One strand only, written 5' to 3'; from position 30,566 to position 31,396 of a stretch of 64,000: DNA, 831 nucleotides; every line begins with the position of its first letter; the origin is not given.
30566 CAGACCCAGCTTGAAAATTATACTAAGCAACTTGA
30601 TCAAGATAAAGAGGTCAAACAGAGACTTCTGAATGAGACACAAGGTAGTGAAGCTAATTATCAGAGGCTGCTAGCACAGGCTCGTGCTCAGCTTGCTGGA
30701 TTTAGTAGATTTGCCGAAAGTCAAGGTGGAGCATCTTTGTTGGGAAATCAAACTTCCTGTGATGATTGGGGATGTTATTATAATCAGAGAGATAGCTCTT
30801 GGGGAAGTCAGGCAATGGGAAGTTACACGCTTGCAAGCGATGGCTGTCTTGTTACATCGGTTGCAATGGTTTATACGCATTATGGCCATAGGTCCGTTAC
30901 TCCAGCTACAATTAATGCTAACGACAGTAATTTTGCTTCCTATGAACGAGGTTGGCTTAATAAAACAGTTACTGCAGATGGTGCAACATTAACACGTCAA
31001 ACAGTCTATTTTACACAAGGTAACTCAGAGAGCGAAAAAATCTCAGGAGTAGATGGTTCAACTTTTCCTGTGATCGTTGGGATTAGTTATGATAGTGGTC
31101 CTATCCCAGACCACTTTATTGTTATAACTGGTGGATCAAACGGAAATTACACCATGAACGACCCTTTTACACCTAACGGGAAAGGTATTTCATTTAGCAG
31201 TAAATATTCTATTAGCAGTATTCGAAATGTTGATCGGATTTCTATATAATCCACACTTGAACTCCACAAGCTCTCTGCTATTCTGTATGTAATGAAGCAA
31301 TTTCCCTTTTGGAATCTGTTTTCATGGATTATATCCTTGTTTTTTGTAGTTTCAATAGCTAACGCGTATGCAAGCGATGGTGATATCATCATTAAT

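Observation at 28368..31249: ftsE-ftsX followed by a coiled-coil secreted Cys-peptidase: a PcsB/EnvC-like divisome hydrolase with a C39-like domain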

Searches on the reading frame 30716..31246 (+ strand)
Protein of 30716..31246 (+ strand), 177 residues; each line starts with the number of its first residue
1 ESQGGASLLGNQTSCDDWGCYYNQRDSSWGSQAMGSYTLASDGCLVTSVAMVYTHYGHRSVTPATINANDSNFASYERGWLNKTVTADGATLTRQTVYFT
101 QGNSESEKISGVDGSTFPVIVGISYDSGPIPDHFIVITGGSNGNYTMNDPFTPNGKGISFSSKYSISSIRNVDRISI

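Call 16: search_protein_representatives(protein=window:30716-31246:+)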
Query: 177 residues. Proteins with E-value up to 0.001 (for the whole library): 559; up to 1e-10: 95; up to 1e-30: 27. The best 150 are listed.
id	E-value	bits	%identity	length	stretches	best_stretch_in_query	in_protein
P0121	1.2e-61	223.8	65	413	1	4-176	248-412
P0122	1.6e-49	184.3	57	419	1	2-166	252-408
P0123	1.2e-42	161.9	52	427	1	1-175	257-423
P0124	1.7e-42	161.4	51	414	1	2-176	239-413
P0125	1.1e-41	158.7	55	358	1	2-164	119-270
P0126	1.2e-41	158.6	51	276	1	3-175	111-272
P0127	1.3e-41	158.6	52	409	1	3-176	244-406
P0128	1.2e-39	152.1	49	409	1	2-175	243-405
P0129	6.2e-38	146.6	52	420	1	3-177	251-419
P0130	8.7e-37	142.8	47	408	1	1-176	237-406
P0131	3.5e-36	140.9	51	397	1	2-173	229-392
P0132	5.3e-36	140.3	52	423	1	2-176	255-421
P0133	1.4e-35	138.9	48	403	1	2-177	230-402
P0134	5.0e-35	137.1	49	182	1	4-176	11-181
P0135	7.4e-35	136.5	57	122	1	50-177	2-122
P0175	5.6e-19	84.8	42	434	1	5-163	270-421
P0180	1.1e-17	80.6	38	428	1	4-160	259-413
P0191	1.3e-14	70.7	31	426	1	3-168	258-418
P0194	2.3e-14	69.8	38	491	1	14-162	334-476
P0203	2.4e-12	63.2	32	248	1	10-167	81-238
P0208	2.2e-11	60.1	35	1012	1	20-154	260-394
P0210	4.2e-11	59.2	32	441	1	5-168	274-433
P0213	6.1e-11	58.7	35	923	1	21-163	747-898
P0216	1.2e-10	57.7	36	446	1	5-163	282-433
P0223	4.7e-10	55.8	41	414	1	20-170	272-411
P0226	7.9e-10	55.0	36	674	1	21-160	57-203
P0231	1.3e-09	54.3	32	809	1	21-161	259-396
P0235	2.9e-09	53.2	31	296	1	24-171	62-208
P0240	4.4e-09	52.6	37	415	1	12-170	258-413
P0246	6.4e-09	52.1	36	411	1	9-170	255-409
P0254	1.4e-08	51.0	36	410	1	22-175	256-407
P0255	1.5e-08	50.9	35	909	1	21-153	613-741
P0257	2.6e-08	50.1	33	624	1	21-154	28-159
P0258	2.7e-08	50.0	43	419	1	21-152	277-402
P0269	5.9e-08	48.9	35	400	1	13-165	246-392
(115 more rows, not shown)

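Call 38: find_encoding_contigs(protein=P0191, flank=5000, max_places=3)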
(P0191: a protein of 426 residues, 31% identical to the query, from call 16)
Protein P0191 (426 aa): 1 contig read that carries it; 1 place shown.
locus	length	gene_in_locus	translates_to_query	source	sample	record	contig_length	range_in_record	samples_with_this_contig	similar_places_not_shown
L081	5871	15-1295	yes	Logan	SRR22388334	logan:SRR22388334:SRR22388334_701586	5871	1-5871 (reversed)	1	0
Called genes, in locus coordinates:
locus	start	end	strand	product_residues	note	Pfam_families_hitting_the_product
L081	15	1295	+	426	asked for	PF24555:CC4_CEP85 (weak), PF13529:Peptidase_C39_2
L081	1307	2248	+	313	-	-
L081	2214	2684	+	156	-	PF02367:TsaE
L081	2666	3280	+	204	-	PF01300:Sua5_yciO_yrdC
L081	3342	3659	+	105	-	PF00814:TsaD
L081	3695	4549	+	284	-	PF00188:CAP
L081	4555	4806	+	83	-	-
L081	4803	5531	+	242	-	PF00483:NTP_transferase, PF12804:NTP_transf_3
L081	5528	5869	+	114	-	?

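Call 39: predict_structure(alignment_id=A2)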
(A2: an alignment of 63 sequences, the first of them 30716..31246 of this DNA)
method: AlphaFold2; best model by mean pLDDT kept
length: 177 residues; sequences in the alignment: 63
mean_pLDDT: 94.1   pTM: 0.90
mean pLDDT of the five models: 94.1, 93.8, 93.5, 93.3, 93.3
residues with pLDDT >= 90: 160; 70-90: 12; 50-70: 1; < 50: 4
segments of 3 or more residues with pLDDT < 50: 1-4
pLDDT, mean of each block of 10 residues (from residue 1): 65 96 97 93 97 98 97 89 97 97 96 95 94 97 98 96 97 96
secondary structure, 60 per line:
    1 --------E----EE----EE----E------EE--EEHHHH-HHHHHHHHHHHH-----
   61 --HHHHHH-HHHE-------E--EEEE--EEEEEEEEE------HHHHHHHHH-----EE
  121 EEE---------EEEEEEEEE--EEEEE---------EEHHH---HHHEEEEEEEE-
elements in order: H39-42 H44-55 H63-68 E84-87 E90-98 H105-113 E119-123 E133-141 E144-148 E169-176
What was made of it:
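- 30731..31246 (+): C-terminal papain-fold cysteine peptidase domain of the Peptidase_C39_2 family (aa 250-421). AF2 pLDDT 94.1, pTM 0.90 (call 39).
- On Peptidase_C39_2 (Pfam PF13529): The AF2 domain model has pLDDT 94.1 (call 39).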

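Call 41: find_encoding_contigs(protein=P0210, flank=5000, max_places=3)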
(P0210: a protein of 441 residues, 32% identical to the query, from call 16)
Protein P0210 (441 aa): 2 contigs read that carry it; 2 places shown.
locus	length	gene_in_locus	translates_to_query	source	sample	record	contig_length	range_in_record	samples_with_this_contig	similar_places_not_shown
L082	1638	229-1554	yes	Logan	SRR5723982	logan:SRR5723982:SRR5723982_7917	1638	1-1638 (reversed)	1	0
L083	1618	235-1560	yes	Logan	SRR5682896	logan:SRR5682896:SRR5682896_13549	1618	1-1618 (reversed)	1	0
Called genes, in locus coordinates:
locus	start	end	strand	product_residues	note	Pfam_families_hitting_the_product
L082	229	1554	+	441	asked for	PF24568:CC_PcsB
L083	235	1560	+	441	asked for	PF24568:CC_PcsB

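Call 45: fold_search(model_id=the predicted structure, library=pdb)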
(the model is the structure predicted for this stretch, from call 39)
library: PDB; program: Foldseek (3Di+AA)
matches with E <= 10: 580; with E <= 0.001: 0
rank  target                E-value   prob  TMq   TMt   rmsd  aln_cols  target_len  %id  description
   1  7n87_MODEL_1_A        1.0e-03  1.00  0.46  0.54   5.7       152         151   13  Solution NMR structure of peptidase domain from Clostridium thermocellum PCAT1 (released 2021-12-29)
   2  3k8u                  1.4e-03  1.00  0.50  0.63   5.2       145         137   18  Crystal Structure of the Peptidase Domain of Streptococcus ComA, a Bi-functional ABC Transporter Involved in Quorum Sens (released 2010-02-23)
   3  6mpz_D                1.4e-03  1.00  0.41  0.50   5.9       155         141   15  Crystal structure of a double glycine motif protease from AMS/PCAT transporter in complex with the leader peptide (released 2019-02-06)
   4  6mpz_B                1.4e-03  0.99  0.39  0.48   6.2       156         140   16  Crystal structure of a double glycine motif protease from AMS/PCAT transporter in complex with the leader peptide (released 2019-02-06)
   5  8vp6_B                1.6e-03  1.00  0.30  0.09   3.5        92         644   17  Cryo-EM structure of the ABC transporter PCAT1 bound with Mg_class_2 (released 2024-10-30)
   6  8vp5_B                2.0e-03  1.00  0.44  0.13   4.7       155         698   15  Cryo-EM structure of the ABC transporter PCAT1 bound with ADP and Substrate (released 2024-10-30)
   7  2j7q_C                2.0e-03  0.98  0.47  0.38   6.0       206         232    9  Crystal structure of the ubiquitin-specific protease encoded by murine cytomegalovirus tegument protein M48 in complex (released 2007-03-20)
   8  5xe8_A                2.1e-03  1.00  0.45  0.57   5.2       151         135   16  Crystal Structure of the Peptidase Domain of Streptococcus mutans ComA (released 2017-06-28)
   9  6mpz_A                2.3e-03  0.99  0.38  0.46   7.9       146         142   18  Crystal structure of a double glycine motif protease from AMS/PCAT transporter in complex with the leader peptide (released 2019-02-06)
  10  8vp5_A                3.6e-03  0.99  0.40  0.12   4.9       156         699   16  Cryo-EM structure of the ABC transporter PCAT1 bound with ADP and Substrate (released 2024-10-30)
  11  7t55_A                3.9e-03  0.97  0.41  0.12   6.4       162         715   16  Cryo-EM structure of PCAT1 in the inward-facing wide conformation under ATP turnover condition (released 2022-02-02)
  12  7t54_A                4.1e-03  0.99  0.43  0.12   5.2       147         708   16  Cryo-EM structure of ATP-bound PCAT1 in the outward-facing conformation (released 2022-02-02)
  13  4ry2_A                4.7e-03  0.98  0.30  0.09   4.6        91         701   16  Crystal structure of the peptidase-containing ABC transporter PCAT1 (released 2015-07-22)
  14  6v9z_A                5.0e-03  0.99  0.44  0.13   4.3       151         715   15  Cryo-EM structure of PCAT1 bound to its CtA peptide substrate (released 2020-01-22)
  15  8vpb_A                5.0e-03  0.99  0.43  0.12   4.5       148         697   18  Cryo-EM structure of the ABC transporter PCAT1 bound with MgADP_Class_2 (released 2024-10-30)
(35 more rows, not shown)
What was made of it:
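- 30731..31246 (+): Foldseek best hits are PCAT1, ComA and LahT C39 domains and 3ERV (call 45).
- On Peptidase_C39_2 (Pfam PF13529): Foldseek gives C39 domains at probability 1.00 and E ~1e-3, and 3ERV at E 1.4e-2 (call 45).
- Closest known: C39 bacteriocin-processing peptidase domains. Same: These are the best solved-structure fold matches for the catalytic domain: probability 1.00, TM 0.5-0.63 normalised to the target (call 45).
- The model has pLDDT 94 and its best fold matches are C39 peptidase domains (calls 39, 45). The nearest solved folds are leader-peptide-processing C39 domains of PCAT1, ComA and LahT (call 45).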

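Call 48: find_encoding_contigs(protein=P0175, flank=4000, max_places=2)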
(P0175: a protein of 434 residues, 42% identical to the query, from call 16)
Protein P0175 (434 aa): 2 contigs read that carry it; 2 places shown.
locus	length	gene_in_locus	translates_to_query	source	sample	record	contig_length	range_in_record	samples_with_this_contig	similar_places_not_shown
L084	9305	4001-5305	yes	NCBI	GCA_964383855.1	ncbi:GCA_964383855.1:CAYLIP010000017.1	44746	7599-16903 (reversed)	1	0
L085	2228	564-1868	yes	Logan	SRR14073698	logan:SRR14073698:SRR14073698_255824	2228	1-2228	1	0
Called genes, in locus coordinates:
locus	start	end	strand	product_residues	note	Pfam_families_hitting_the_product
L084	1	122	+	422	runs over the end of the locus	PF12832:MFS_1_like (weak), PF07690:MFS_1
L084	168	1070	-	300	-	PF05257:CHAP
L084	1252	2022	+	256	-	PF00106:adh_short, PF08659:KR (weak), PF13561:adh_short_C2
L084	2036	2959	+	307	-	PF00676:E1_dh, PF00456:Transketolase_N (weak)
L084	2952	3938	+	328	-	PF02779:Transket_pyr, PF02780:Transketolase_C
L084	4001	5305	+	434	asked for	PF24568:CC_PcsB (weak)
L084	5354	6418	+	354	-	PF00583:Acetyltransf_1 (faint), PF13508:Acetyltransf_7 (faint)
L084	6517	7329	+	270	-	PF00005:ABC_tran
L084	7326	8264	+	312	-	PF18075:FtsX_ECD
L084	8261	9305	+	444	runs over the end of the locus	PF08614:ATG16 (weak), PF01551:Peptidase_M23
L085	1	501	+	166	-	?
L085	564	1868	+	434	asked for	PF24568:CC_PcsB (weak)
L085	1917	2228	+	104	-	?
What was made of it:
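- In Dormibacterota locus L084 the gene directly after ftsX is a coiled-coil + M23 (EnvC-like) protein, while the C39_2 protein sits two genes upstream of ftsE (call 48).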

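Call 49: find_encoding_contigs(protein=P0216, flank=4000, max_places=2)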
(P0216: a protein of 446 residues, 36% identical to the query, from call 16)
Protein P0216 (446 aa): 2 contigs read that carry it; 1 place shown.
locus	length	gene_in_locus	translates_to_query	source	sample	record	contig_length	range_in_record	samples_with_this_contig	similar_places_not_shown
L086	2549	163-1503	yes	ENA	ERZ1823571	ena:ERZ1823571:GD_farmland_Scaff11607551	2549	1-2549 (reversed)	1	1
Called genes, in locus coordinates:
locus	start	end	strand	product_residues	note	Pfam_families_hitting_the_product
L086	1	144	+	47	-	?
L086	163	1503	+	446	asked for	PF08614:ATG16 (weak)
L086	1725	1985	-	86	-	-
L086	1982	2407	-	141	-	PF14325:DUF4383 (faint)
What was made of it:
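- Tried and rejected: Several divergent representatives sit on contigs too short to judge context (calls 38, 41, 49).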

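Call 50: find_encoding_contigs(protein=P0240, flank=4000, max_places=2)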
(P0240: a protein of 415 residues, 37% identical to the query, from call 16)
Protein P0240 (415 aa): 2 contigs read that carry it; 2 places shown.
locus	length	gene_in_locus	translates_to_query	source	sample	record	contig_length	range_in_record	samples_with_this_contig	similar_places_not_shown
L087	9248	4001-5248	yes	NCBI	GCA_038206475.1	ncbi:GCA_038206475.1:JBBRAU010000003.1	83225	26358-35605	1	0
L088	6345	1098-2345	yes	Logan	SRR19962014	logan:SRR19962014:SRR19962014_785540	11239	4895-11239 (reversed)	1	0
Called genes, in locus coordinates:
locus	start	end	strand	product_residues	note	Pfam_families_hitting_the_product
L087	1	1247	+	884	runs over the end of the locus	PF07517:SecA_DEAD, PF01043:SecA_PP_bind, PF21090:P-loop_SecA, PF07516:SecA_SW, PF02810:SEC-C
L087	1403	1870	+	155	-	PF01988:VIT1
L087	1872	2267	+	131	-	-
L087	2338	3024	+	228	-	PF13191:AAA_16 (weak), PF00005:ABC_tran, PF13304:AAA_21 (faint)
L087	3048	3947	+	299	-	PF18075:FtsX_ECD, PF02687:FtsX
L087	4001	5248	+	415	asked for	PF13529:Peptidase_C39_2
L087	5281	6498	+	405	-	PF22694:CtpB_N-like (weak), PF13180:PDZ_2 (weak), PF17820:PDZ_6 (weak), PF03572:Peptidase_S41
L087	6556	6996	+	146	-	PF01281:Ribosomal_L9_N, PF03948:Ribosomal_L9_C (weak)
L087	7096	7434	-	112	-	-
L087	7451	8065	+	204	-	-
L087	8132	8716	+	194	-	PF04011:LemA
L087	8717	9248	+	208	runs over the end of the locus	-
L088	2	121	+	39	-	?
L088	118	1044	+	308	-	PF18075:FtsX_ECD, PF02687:FtsX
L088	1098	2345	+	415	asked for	PF13529:Peptidase_C39_2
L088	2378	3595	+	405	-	PF22694:CtpB_N-like (weak), PF13180:PDZ_2 (weak), PF17820:PDZ_6 (weak), PF03572:Peptidase_S41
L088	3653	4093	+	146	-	PF01281:Ribosomal_L9_N, PF03948:Ribosomal_L9_C (weak)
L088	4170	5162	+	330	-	-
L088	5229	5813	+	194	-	PF04011:LemA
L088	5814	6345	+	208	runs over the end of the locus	-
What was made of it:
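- On FtsEX-coupled coiled-coil wall hydrolases/activators (EnvC, PcsB, CwlO, RipC class): The adjacency is retained in a different neighbourhood (call 50).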

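Call 51: list_cluster_members(proteins=[P0175, P0240, P0216, P0180, P0194, P0223, P0246, P0254, P0258, P0269])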
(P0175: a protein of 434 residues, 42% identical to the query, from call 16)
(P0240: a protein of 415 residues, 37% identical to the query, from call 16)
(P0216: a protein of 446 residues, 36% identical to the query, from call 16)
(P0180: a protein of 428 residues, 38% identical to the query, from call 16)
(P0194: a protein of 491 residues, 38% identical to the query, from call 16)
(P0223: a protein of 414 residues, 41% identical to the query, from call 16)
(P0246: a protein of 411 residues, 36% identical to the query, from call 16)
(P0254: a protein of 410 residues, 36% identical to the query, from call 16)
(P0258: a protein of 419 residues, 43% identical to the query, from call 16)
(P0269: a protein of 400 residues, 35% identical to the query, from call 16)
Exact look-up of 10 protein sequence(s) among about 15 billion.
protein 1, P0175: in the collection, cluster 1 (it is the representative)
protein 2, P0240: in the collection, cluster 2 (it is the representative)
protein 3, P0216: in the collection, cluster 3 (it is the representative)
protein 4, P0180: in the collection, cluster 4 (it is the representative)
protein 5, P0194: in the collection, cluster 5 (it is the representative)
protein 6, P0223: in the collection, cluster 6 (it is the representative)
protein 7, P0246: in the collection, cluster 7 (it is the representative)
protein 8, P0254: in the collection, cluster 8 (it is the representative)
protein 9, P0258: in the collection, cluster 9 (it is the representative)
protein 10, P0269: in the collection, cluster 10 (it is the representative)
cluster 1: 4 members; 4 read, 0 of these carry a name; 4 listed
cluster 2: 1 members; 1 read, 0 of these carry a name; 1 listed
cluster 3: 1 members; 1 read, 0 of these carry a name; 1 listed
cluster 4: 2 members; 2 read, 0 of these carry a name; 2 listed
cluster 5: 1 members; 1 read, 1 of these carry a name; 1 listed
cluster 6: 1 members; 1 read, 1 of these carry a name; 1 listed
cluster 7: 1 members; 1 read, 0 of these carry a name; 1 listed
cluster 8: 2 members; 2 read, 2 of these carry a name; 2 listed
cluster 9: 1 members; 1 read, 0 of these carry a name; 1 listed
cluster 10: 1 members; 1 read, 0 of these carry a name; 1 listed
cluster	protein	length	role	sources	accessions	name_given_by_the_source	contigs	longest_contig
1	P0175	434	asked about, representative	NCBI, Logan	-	-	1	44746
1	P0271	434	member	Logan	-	-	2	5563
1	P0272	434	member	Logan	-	-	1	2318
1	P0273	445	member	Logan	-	-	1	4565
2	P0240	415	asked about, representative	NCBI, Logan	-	-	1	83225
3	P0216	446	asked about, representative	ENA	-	-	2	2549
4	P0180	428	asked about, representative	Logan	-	-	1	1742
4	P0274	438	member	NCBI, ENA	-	-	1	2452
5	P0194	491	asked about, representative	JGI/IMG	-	Papain-like cysteine protease AvrRpt2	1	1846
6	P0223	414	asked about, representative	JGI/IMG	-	peptidoglycan hydrolase CwlO-like protein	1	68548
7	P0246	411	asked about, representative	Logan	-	-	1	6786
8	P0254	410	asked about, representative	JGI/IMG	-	peptidoglycan hydrolase CwlO-like protein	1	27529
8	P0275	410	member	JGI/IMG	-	peptidoglycan hydrolase CwlO-like protein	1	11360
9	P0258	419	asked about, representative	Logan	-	-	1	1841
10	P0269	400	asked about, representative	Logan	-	-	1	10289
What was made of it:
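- Tried and rejected: list_cluster_members gave no organism names for the divergent clades (call 51).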

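Call 52: find_homologous_proteins(query=P0240, max_evalue=0.001)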
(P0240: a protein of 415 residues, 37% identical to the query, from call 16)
Query P0240 (415 aa): 51 proteins with E <= 0.001 among 8000 candidates.
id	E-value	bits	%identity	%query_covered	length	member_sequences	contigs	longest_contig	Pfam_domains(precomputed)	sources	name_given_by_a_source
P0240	3.3e-260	880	100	100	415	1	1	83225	PF13529.14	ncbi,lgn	-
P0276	3.1e-77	278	41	96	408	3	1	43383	PF13529.14,PF03412.22,PF06785.17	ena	-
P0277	2.1e-75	272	39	97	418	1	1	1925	PF13529.14,PF03412.22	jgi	jgi:peptidoglycan hydrolase CwlO-like protein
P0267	1.5e-73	266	39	96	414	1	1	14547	PF13529.14,PF03412.22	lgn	-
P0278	2.5e-73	266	38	96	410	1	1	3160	PF13529.14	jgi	-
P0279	3.9e-73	265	38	98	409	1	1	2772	PF13529.14,PF03412.22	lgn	-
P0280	7.4e-71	258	39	97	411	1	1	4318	PF13529.14,PF03412.22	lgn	-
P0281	2.2e-69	253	36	99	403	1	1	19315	PF13529.14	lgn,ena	-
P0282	3.5e-67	245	39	100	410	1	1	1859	PF13529.14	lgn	-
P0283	4.4e-66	242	39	98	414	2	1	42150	PF13529.14,PF03412.22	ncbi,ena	-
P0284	7.7e-64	234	38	96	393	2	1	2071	PF13529.14,PF03412.22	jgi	-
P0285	1.2e-63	234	38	99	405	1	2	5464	PF13529.14,PF03412.22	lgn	-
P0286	1.6e-63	233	38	93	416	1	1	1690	PF13529.14,PF03412.22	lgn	-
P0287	3.9e-63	232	37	91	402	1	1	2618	PF13529.14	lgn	-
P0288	7.9e-62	228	38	87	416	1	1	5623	PF13529.14,PF03412.22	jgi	jgi:hypothetical protein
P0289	1.1e-61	227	35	97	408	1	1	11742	PF13529.14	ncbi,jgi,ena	ncbi:MAG: C39 family peptidase [bacterium]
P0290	1.5e-61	227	45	66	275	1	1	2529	PF13529.14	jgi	jgi:hypothetical protein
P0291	1.8e-61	227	36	92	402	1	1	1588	PF13529.14,PF03412.22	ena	-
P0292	3.3e-61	226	38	95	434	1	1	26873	PF13529.14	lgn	-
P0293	4.0e-59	219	37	98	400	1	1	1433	PF13529.14,PF24568.2,PF03412.22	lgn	-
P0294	4.7e-58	215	36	98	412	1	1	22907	PF13529.14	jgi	jgi:ABC-type transporter Mla subunit MlaD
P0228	7.7e-58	215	34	96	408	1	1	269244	PF13529.14,PF03412.22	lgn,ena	-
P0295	2.2e-57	213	35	96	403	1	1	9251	PF13529.14,PF03412.22,PF24161.2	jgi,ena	-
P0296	6.0e-57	212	39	85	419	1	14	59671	PF13529.14,PF24161.2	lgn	-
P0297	9.5e-57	211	34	98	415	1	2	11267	PF13529.14,PF03412.22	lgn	-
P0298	1.7e-56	210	36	93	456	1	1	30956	PF13529.14,PF03412.22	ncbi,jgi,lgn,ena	ncbi:MAG: C39 family peptidase [Patescibacteria group bacterium]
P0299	3.9e-53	199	55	41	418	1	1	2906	PF13529.14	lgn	-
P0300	9.7e-53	198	33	98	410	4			PF13529.14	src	-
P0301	1.1e-51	194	45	46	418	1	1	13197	PF13529.14,PF03412.22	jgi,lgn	jgi:hypothetical protein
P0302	2.5e-50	190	38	81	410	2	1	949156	PF13529.14,PF03412.22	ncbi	ncbi:MAG: C39 family peptidase [bacterium]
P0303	1.4e-48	184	33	95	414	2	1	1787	PF13529.14,PF03412.22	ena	-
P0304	1.6e-48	184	36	78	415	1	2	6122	PF13529.14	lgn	-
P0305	4.6e-48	183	32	97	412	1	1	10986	PF13529.14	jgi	jgi:peptidoglycan hydrolase CwlO-like protein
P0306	7.1e-48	182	36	81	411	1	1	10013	PF13529.14,PF03412.22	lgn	-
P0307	3.3e-46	176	40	65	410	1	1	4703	PF13529.14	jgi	jgi:hypothetical protein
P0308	3.5e-46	176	35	82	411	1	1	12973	PF13529.14,PF03412.22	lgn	-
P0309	7.4e-46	175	35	88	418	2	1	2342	PF12385.15,PF13529.14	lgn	-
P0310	1.6e-44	171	34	97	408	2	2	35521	PF13529.14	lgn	-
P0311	2.9e-43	167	32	100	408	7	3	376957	PF13529.14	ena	-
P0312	4.0e-43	166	32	85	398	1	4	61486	PF13529.14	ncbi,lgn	-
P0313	2.9e-42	163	32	85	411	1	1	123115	PF13529.14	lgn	-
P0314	2.2e-41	161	45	43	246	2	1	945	PF13529.14,PF03412.22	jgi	jgi:hypothetical protein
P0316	5.3e-20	90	26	94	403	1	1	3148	PF13529.14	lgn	-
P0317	8.6e-20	90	26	83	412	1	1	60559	PF13529.14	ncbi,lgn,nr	ncbi:C39 family peptidase [Patescibacteria group bacterium]|nr:C39 family peptidase [Patescibacteria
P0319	2.0e-16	78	27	82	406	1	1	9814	PF13529.14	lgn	-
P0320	1.0e-15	76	28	83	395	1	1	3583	PF13529.14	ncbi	-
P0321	1.6e-6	46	25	72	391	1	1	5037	PF05257.23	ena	-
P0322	3.4e-5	41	28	30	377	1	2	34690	PF05257.23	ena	-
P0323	4.4e-5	41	28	30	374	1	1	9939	PF05257.23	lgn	-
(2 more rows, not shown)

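Call 53: find_encoding_contigs(protein=P0302, flank=4000, max_places=1)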
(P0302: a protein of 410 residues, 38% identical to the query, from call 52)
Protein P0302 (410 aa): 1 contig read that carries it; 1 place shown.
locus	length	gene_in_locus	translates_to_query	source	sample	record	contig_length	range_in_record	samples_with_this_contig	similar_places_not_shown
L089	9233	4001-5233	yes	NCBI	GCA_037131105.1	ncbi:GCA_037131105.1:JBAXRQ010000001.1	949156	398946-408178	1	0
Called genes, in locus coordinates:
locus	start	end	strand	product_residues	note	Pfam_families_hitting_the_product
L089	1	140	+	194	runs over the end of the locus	-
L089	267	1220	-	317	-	PF10017:Methyltransf_33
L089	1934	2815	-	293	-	PF17773:UPF0176_N, PF00581:Rhodanese, PF12368:Rhodanese_C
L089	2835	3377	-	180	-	PF08002:DUF1697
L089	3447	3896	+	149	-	-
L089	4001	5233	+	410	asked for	PF03412:Peptidase_C39 (faint), PF13529:Peptidase_C39_2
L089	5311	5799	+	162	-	-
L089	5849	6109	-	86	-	PF01541:GIY-YIG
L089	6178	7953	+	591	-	PF00664:ABC_membrane, PF00005:ABC_tran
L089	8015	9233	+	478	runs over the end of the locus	-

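Call 54: find_encoding_contigs(protein=P0317, flank=4000, max_places=1)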
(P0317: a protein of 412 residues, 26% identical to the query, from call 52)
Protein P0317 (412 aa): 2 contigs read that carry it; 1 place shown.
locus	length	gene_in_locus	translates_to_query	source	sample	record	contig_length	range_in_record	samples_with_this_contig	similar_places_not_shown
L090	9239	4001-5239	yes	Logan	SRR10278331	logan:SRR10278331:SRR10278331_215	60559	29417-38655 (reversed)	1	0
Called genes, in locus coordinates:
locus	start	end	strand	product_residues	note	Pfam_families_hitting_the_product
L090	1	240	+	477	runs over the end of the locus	PF13399:LytR_C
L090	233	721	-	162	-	PF04073:tRNA_edit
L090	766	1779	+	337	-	PF03462:PCRF, PF00472:RF-1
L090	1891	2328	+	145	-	-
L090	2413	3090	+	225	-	PF02463:SMC_N (weak), PF13175:AAA_15 (faint), PF00005:ABC_tran, PF13304:AAA_21 (faint)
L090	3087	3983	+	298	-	PF18075:FtsX_ECD, PF02687:FtsX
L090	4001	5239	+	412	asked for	PF13529:Peptidase_C39_2 (weak)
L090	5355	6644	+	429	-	PF00932:LTD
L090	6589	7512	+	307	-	PF00188:CAP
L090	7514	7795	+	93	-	-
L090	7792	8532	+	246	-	PF00483:NTP_transferase, PF12804:NTP_transf_3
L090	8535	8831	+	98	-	-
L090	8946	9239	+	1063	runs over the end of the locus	PF04563:RNA_pol_Rpb2_1, PF04561:RNA_pol_Rpb2_2, PF04565:RNA_pol_Rpb2_3, PF10385:RNA_pol_Rpb2_45, PF00562:RNA_pol_Rpb2_6, PF04560:RNA_pol_Rpb2_7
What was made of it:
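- The adjacency is retained in a distant clade with a different neighbourhood, secA...ftsE-ftsX-CC_C39_2-ctpB-rplI (L087/L088, call 50), and in L090 (call 54).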
